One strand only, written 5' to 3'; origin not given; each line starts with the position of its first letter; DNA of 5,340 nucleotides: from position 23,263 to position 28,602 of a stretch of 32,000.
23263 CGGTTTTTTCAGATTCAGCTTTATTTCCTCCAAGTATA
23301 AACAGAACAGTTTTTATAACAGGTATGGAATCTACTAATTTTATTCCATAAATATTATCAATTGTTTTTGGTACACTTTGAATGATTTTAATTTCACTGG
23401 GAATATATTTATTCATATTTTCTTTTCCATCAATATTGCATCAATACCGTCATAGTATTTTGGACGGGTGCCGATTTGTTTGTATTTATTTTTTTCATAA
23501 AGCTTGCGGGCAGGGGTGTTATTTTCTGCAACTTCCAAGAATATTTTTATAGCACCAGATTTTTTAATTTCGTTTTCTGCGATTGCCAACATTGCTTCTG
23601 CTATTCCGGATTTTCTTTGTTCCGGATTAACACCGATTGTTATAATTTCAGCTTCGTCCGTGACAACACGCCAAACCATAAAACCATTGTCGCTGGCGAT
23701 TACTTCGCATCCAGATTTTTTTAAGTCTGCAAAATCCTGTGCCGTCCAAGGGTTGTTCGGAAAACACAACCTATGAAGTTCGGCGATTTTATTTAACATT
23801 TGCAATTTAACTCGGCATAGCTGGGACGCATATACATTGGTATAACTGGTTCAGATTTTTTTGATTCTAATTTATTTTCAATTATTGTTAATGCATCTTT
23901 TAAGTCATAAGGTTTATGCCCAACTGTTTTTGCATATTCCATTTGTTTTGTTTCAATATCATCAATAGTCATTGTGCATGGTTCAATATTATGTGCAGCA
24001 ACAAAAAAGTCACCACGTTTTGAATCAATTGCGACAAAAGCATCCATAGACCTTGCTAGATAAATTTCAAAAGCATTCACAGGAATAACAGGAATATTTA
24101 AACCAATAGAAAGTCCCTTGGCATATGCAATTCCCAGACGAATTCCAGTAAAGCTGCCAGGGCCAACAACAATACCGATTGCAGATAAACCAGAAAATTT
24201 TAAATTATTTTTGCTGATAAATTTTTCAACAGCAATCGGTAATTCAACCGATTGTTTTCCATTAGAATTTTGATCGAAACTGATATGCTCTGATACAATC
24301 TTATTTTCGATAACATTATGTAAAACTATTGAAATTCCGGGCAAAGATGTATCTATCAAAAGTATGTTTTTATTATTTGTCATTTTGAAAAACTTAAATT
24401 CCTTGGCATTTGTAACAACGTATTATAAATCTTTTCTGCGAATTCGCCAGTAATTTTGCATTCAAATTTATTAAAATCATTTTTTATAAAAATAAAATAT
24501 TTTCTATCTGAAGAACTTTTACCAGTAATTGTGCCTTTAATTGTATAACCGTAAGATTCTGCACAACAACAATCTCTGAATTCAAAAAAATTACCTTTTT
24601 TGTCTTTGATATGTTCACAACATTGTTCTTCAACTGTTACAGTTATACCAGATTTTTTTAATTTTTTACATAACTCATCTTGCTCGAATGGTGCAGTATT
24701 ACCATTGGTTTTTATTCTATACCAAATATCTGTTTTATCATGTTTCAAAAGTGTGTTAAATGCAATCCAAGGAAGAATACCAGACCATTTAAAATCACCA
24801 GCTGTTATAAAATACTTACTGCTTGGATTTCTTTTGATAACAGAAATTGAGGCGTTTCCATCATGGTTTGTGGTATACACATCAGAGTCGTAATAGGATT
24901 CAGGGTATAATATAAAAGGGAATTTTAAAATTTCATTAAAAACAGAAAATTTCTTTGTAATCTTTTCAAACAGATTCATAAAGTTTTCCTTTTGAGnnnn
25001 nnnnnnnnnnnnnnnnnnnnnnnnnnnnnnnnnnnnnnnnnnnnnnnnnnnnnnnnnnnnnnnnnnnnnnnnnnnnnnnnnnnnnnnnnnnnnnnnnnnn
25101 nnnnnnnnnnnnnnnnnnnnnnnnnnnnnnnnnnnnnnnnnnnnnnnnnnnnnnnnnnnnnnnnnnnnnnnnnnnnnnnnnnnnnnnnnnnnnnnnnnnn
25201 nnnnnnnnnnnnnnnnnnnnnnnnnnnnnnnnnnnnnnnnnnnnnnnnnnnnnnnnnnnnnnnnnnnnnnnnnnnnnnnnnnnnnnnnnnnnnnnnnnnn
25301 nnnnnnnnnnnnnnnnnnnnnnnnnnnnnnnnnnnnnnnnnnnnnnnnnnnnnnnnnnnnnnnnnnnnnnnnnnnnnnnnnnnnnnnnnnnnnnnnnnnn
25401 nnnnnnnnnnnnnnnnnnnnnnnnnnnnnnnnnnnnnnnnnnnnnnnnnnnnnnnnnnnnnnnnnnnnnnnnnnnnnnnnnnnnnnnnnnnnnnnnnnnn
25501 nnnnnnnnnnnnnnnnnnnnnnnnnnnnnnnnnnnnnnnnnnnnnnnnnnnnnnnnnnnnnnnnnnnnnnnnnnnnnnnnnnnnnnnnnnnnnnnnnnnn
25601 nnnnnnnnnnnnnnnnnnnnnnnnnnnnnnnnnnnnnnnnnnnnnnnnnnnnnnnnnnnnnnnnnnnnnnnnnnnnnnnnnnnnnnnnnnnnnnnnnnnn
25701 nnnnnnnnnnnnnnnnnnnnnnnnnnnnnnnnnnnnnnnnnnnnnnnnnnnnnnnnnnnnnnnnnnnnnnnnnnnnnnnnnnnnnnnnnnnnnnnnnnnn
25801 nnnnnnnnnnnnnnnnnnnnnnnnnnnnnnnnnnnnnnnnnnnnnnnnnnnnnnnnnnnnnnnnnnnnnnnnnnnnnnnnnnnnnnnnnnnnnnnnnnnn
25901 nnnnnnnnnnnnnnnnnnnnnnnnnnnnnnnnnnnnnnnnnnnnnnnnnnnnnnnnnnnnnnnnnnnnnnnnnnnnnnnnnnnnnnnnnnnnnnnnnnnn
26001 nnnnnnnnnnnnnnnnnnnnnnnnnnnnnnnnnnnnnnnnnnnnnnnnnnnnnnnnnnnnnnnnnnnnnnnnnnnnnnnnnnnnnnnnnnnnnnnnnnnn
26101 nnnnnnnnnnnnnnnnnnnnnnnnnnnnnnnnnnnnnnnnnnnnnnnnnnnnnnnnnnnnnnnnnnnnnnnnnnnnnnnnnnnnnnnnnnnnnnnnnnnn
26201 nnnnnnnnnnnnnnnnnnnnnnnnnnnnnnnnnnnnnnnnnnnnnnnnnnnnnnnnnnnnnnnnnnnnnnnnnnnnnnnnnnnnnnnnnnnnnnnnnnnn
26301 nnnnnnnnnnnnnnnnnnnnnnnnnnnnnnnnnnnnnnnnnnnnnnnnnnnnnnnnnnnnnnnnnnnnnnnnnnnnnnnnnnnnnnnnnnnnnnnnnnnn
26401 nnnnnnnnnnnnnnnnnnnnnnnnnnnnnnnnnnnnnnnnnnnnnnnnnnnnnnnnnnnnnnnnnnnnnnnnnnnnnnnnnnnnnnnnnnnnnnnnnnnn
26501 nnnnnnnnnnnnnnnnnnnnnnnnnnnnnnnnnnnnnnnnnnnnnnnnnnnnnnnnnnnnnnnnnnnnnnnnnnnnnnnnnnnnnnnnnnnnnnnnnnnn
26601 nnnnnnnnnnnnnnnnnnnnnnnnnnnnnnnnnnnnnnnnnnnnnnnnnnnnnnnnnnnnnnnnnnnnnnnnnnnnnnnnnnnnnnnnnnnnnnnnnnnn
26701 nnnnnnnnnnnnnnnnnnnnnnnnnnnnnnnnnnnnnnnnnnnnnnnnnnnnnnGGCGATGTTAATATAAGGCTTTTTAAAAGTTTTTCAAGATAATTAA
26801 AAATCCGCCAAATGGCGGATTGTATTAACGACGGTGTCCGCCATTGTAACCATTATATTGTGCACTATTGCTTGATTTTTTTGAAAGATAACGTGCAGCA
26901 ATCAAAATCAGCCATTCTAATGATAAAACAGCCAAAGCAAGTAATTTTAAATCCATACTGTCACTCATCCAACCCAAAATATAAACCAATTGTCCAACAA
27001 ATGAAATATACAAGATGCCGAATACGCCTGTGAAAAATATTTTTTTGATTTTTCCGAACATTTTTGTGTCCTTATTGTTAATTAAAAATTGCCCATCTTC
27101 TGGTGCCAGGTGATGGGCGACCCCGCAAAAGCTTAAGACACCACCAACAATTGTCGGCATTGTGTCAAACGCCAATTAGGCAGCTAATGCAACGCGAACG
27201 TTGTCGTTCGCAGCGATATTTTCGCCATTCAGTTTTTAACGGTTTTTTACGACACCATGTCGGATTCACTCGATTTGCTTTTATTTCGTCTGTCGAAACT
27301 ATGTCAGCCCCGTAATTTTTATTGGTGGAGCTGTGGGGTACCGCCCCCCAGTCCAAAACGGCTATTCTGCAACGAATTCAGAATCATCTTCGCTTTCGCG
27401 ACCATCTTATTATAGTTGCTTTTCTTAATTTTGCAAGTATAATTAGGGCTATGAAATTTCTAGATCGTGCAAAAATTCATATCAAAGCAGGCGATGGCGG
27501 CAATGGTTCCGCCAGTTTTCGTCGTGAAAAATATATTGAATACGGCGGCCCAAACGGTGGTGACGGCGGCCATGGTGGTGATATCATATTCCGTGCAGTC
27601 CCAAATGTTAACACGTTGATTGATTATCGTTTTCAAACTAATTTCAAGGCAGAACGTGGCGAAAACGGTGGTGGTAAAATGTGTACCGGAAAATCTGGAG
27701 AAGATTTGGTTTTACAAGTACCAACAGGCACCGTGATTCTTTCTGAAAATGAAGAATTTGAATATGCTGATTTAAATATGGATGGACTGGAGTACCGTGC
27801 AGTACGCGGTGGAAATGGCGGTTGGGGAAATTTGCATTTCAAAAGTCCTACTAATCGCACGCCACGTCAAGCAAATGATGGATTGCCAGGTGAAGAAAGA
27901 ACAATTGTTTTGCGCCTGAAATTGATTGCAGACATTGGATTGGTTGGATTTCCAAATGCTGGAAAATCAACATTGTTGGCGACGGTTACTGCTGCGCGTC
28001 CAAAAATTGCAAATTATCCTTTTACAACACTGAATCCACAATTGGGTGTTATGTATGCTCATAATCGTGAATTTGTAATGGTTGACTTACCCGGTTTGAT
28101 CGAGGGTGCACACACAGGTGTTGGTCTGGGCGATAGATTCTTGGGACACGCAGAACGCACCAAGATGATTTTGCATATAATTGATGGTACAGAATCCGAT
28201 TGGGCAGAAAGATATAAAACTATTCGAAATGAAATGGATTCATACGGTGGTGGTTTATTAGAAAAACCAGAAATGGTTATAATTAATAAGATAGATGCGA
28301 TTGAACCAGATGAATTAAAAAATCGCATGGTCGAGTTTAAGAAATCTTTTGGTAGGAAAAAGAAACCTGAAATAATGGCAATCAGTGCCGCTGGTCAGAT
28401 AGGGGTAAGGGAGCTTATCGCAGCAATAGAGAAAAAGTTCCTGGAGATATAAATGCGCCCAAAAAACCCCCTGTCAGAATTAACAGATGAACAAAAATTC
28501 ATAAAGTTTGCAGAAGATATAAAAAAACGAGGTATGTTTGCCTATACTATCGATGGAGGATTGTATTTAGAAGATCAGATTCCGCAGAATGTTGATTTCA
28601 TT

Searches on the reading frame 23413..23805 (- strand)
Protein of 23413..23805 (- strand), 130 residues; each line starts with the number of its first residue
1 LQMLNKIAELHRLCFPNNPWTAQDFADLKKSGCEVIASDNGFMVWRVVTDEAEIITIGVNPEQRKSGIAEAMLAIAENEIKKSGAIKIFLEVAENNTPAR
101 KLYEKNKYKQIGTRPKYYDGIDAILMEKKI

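Call 16: search_protein_families(library=pfam, proteins=[window:23413-23805:-], max_evalue=0.001)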
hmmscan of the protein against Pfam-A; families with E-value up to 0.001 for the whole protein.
window:23413-23805:- (130 aa): 5 families
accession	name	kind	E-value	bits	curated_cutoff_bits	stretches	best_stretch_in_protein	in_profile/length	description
PF00583.31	Acetyltransf_1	-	1.2e-12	48.5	20.7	1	7-105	4-113/116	Acetyltransferase (GNAT) family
PF13508.13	Acetyltransf_7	-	2e-08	35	27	1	41-109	16-83/84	Acetyltransferase (GNAT) domain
PF13673.13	Acetyltransf_10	-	2.3e-08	34.5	23.6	1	49-129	49-127/128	Acetyltransferase (GNAT) domain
PF08445.16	FR47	-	4.7e-07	30.1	22.1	1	43-111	13-80/86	FR47-like protein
PF02637.23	GatB_Yqey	-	0.00045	20.5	27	1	65-125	42-102/148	GatB domain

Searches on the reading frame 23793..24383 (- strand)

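Call 16: search_protein_families(library=pfam, proteins=[window:23793-24383:-], max_evalue=0.001)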
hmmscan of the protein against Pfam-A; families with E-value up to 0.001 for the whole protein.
window:23793-24383:- (196 aa): 1 family
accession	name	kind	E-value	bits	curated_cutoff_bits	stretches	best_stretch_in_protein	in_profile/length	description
PF00814.31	TsaD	-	6.5e-17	62.5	24.8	1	45-148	30-141/264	tRNA N6-adenosine threonylcarbamoyltransferase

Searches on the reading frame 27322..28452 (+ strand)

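Call 17: search_protein_families(library=pfam, proteins=[window:27322-28452:+], max_evalue=0.001)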
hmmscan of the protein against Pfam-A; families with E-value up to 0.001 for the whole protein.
window:27322-28452:+ (376 aa): 6 families
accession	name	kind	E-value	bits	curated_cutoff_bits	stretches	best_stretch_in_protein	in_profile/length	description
PF01018.28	GTP1_OBG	-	2.5e-58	196.5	27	1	48-201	2-155/155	GTP1/OBG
PF01926.29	MMR_HSR1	-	6.2e-26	91.2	21.9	1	205-323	2-113/113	50S ribosome-binding GTPase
PF02421.24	FeoB_N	-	2.2e-13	50.5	27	1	205-369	3-156/156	Ferrous iron transport protein B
PF00009.33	GTP_EFTU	-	2.1e-05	24.6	26.5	0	316-372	123-185/188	Elongation factor Tu GTP binding domain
PF03308.22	MeaB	-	0.00011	21.7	23.1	0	305-371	162-233/273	Methylmalonyl Co-A mutase-associated GTPase MeaB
PF02492.25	cobW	-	0.0005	20.2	20.7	0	271-343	106-172/180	CobW/HypB/UreG, nucleotide-binding domain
